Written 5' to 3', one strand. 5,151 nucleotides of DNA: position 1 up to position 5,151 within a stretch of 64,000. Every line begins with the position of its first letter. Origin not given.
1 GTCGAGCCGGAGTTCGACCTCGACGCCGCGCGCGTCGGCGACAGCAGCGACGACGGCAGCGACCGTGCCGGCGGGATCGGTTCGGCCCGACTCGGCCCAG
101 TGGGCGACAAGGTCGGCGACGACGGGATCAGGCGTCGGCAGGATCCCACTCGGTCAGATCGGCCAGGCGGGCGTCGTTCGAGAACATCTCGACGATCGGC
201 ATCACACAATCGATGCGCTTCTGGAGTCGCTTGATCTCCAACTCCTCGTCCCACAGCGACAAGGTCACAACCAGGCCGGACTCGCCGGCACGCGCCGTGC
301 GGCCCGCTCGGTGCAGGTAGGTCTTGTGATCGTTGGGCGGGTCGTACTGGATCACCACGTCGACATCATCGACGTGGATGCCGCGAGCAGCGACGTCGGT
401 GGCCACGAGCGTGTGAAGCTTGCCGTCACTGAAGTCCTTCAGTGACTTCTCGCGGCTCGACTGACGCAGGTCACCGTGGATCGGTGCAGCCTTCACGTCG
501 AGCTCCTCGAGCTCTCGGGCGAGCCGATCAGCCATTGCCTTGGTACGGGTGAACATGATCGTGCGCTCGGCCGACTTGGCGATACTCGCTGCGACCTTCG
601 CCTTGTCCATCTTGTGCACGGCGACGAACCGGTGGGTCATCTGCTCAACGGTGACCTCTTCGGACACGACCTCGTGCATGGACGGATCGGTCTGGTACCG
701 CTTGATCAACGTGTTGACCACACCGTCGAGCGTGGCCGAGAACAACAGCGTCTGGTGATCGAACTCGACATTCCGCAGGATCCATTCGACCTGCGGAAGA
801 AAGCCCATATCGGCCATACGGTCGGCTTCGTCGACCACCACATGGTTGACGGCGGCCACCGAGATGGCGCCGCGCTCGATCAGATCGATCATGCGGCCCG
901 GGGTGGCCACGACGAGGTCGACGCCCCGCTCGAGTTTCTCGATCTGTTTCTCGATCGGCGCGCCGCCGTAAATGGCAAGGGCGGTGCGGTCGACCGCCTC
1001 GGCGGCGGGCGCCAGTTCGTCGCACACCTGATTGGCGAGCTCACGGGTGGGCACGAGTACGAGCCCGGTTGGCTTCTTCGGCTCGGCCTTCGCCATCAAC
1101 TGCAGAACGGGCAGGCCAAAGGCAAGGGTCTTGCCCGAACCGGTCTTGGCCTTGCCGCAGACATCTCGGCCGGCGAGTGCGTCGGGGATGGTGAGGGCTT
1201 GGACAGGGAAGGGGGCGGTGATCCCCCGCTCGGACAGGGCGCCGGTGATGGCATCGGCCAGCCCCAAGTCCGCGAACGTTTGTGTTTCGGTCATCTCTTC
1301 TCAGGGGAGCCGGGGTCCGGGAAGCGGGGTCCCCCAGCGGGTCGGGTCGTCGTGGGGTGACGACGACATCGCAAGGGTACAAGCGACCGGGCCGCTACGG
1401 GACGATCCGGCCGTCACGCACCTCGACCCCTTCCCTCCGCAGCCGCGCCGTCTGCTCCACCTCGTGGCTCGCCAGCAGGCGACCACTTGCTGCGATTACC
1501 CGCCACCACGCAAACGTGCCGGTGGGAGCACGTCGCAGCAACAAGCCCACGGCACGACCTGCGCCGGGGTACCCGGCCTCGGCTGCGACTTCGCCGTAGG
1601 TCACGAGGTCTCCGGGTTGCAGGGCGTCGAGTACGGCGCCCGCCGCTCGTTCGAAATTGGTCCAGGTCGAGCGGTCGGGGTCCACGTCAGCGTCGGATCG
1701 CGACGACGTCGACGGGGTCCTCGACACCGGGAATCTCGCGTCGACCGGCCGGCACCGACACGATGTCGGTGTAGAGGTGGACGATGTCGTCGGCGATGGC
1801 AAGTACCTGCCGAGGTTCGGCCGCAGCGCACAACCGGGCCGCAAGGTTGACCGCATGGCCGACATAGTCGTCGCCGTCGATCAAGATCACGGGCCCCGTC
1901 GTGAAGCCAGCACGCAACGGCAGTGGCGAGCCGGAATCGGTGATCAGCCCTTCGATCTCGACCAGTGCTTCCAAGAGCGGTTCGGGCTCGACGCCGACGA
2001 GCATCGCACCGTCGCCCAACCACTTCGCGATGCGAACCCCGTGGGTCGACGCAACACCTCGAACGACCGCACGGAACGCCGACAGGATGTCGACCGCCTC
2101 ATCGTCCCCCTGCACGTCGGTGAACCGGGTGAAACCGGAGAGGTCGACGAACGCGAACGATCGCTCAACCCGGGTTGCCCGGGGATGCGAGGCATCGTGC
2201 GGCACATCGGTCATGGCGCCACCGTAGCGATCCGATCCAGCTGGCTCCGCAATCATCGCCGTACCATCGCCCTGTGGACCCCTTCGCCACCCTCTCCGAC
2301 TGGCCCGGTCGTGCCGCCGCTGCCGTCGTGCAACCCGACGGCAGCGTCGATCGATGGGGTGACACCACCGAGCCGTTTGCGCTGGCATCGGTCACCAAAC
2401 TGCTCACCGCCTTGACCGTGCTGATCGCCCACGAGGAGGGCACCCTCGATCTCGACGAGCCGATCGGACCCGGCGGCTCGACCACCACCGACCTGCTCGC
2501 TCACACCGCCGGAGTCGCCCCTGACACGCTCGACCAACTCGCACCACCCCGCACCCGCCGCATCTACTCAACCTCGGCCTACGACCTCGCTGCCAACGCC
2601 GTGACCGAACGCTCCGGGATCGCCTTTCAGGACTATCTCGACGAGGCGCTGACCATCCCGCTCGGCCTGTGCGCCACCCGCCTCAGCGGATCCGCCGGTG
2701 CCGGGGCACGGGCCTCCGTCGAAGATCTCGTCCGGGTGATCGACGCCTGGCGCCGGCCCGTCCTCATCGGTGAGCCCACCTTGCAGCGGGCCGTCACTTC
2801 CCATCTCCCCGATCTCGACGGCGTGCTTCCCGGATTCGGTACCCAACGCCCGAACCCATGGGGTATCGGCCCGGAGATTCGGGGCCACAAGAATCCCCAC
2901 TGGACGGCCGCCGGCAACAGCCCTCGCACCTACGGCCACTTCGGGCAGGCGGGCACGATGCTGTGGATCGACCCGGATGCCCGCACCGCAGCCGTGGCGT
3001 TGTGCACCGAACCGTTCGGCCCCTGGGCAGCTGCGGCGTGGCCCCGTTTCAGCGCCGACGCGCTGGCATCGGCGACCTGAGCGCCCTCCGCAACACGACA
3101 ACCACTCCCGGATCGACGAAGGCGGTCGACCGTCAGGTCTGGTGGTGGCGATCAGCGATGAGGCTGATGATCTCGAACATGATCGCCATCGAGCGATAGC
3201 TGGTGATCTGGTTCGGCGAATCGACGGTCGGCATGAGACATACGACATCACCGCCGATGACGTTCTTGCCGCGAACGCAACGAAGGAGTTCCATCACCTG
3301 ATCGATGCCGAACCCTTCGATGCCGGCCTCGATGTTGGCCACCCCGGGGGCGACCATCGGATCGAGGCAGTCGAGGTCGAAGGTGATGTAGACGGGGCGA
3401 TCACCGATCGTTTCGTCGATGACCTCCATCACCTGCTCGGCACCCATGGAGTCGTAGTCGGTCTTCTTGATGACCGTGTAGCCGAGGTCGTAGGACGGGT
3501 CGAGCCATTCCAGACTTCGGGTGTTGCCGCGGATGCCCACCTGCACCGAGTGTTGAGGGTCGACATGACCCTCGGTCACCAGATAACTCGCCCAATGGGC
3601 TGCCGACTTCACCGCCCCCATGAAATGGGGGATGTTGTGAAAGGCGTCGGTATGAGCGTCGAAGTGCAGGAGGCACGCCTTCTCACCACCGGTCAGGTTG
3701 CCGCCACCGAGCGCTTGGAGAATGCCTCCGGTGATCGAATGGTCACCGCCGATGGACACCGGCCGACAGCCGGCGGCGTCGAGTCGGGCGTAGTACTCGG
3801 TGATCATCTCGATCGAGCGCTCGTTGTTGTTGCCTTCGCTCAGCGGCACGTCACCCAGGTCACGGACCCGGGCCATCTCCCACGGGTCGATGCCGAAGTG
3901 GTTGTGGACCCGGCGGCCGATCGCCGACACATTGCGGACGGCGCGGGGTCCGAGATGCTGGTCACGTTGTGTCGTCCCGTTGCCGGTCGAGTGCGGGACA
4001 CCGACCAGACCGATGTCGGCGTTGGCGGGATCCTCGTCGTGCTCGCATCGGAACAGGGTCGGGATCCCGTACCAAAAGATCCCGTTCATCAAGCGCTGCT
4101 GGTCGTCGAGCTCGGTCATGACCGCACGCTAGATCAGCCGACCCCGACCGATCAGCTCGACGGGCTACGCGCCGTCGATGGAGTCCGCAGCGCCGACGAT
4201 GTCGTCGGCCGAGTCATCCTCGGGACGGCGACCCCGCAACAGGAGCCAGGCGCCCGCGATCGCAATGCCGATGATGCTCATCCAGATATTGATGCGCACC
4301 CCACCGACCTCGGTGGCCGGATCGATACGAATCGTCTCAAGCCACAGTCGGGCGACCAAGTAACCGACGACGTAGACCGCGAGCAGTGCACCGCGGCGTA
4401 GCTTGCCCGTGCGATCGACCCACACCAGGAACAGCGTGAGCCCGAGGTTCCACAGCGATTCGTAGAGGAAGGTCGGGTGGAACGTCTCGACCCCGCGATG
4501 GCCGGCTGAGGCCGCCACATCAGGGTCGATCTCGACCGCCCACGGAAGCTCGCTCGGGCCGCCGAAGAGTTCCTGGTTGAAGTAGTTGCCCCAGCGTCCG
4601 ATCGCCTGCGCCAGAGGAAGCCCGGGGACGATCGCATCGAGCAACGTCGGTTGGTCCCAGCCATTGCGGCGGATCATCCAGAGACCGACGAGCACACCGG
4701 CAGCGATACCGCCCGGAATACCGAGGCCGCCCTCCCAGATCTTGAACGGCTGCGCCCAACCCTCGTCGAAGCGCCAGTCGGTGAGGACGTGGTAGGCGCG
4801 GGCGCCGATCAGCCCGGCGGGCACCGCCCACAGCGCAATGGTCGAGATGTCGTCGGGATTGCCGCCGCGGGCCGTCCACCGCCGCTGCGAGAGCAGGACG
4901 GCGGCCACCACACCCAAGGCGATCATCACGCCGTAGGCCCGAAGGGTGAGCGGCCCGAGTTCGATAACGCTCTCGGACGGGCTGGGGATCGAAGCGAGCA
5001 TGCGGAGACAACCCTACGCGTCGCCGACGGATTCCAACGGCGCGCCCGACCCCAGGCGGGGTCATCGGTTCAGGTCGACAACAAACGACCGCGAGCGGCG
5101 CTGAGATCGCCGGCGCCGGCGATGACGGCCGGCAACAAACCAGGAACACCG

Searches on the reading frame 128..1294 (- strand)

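Call 23: search_protein_families(library=pfam, proteins=[window:128-1294:-], max_evalue=0.00001)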
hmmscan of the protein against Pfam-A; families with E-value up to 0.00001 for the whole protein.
window:128-1294:- (388 aa): 3 families
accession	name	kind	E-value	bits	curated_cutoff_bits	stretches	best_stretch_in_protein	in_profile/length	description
PF00270.35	DEAD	-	3.2e-47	160.8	26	1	30-192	2-163/167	DEAD/DEAH box helicase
PF00271.37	Helicase_C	-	7.8e-31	107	23.5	1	239-337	12-110/110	Helicase conserved C-terminal domain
PF04851.21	ResIII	-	2.6e-06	27.9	22.5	0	46-189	27-162/164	Type III restriction enzyme, res subunit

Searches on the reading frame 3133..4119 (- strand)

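Call 23: search_protein_families(library=pfam, proteins=[window:3133-4119:-], max_evalue=0.00001)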
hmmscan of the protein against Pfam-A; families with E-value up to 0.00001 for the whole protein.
window:3133-4119:- (328 aa): 1 family
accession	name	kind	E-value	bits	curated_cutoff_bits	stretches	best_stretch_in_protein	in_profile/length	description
PF00491.26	Arginase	-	2.3e-59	201.6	22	1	34-317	1-277/280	Arginase family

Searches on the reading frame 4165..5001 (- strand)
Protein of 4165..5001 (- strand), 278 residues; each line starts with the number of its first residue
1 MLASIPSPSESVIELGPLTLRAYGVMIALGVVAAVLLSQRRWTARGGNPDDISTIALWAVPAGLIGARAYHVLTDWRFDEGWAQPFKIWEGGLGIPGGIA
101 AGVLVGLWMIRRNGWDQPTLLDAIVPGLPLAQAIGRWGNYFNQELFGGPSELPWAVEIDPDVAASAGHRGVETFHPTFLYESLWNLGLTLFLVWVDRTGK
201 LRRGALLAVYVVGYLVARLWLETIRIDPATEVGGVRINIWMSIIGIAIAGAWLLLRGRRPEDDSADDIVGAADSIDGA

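Call 23: search_protein_families(library=pfam, proteins=[window:4165-5001:-], max_evalue=0.00001)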
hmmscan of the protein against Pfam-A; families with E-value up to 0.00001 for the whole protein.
window:4165-5001:- (278 aa): 1 family
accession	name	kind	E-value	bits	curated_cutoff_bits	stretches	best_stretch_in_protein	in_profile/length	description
PF01790.23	LGT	-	1.7e-63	214.6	24.9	1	12-253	3-238/240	Prolipoprotein diacylglyceryl transferase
